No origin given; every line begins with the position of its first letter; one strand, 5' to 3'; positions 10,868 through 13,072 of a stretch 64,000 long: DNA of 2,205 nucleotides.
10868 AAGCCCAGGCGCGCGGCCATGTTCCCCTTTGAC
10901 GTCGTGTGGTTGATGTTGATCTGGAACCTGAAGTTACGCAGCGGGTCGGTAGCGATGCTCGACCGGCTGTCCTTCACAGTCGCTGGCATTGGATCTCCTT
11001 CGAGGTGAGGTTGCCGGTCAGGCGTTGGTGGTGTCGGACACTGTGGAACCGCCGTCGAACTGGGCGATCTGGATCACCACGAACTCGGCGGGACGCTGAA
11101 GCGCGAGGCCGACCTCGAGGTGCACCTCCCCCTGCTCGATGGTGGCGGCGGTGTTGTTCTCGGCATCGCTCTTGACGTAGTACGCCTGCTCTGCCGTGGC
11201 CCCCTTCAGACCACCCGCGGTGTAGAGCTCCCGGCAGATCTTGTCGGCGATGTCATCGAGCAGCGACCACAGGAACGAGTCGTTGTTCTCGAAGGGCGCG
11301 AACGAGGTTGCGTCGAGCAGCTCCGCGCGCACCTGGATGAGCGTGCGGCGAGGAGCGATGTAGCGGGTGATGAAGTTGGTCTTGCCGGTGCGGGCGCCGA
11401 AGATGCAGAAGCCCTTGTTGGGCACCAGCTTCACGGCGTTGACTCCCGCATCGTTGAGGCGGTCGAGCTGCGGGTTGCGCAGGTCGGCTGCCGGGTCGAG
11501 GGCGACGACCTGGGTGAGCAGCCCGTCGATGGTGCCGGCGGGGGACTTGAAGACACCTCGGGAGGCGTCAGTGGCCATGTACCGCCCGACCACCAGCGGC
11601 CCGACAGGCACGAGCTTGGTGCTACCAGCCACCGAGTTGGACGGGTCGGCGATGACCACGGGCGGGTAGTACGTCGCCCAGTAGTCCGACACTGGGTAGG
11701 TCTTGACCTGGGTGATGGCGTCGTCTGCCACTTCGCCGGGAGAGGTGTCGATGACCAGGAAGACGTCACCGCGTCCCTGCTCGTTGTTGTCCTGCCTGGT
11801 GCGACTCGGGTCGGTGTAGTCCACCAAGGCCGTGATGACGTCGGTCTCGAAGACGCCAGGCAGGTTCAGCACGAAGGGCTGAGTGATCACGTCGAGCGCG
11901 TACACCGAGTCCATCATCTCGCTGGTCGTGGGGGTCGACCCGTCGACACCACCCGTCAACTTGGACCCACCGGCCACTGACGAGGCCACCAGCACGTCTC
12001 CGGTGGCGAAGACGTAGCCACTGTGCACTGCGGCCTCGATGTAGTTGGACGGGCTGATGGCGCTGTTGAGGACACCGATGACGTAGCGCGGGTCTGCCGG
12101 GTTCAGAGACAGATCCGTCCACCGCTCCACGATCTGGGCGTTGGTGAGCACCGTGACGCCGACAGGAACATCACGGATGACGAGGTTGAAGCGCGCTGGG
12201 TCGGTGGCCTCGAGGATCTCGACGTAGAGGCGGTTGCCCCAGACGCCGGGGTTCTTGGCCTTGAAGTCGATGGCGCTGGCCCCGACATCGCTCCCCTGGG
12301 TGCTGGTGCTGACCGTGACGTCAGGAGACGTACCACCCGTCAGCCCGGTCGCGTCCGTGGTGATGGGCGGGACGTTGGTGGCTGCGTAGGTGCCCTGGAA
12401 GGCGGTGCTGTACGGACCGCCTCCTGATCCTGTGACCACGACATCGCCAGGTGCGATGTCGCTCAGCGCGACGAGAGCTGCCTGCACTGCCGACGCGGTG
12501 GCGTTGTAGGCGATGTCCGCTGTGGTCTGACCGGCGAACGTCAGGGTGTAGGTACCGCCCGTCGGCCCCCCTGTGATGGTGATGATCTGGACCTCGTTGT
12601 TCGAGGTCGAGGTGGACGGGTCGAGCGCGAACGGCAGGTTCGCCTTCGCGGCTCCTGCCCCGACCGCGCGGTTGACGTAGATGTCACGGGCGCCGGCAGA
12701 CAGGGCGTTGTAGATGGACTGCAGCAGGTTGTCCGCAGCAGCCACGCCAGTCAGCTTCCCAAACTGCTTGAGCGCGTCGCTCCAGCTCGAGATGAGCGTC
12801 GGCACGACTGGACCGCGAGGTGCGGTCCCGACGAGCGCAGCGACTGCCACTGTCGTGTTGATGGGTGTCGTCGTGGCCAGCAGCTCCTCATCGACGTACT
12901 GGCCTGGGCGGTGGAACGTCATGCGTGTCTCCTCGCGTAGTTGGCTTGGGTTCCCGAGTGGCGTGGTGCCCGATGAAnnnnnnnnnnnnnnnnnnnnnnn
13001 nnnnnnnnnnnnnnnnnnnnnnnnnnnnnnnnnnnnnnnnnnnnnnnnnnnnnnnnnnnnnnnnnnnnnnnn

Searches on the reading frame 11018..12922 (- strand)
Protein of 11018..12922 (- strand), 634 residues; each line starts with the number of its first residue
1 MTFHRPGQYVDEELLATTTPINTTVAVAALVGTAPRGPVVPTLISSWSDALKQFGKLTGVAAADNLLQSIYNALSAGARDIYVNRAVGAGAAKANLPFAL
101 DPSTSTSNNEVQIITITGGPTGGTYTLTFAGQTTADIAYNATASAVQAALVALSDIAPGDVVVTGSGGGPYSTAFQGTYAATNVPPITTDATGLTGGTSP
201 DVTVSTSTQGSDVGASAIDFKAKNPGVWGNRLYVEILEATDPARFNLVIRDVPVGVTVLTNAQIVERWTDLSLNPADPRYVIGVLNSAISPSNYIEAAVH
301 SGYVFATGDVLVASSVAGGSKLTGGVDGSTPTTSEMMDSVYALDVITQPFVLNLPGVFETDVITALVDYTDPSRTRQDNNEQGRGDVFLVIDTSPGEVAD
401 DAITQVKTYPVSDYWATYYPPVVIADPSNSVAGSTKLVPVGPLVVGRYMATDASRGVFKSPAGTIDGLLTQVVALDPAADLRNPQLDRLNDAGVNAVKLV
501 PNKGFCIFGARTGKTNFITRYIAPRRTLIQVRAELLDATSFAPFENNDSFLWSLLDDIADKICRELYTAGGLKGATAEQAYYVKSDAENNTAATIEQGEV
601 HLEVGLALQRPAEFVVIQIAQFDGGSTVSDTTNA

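Call 47: search_protein_families(library=pfam, proteins=[window:11018-12922:-], max_evalue=0.01)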
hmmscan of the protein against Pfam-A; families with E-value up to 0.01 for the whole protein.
window:11018-12922:- (634 aa): 2 families
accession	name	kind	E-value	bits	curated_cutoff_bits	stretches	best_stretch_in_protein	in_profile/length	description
PF04984.19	Phage_sheath_1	-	0.00057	20.2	31.4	1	379-512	46-167/168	Phage tail sheath protein subtilisin-like domain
PF17482.7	Phage_sheath_1C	-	0.0013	19.2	26.9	1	520-619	7-101/104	Phage tail sheath C-terminal domain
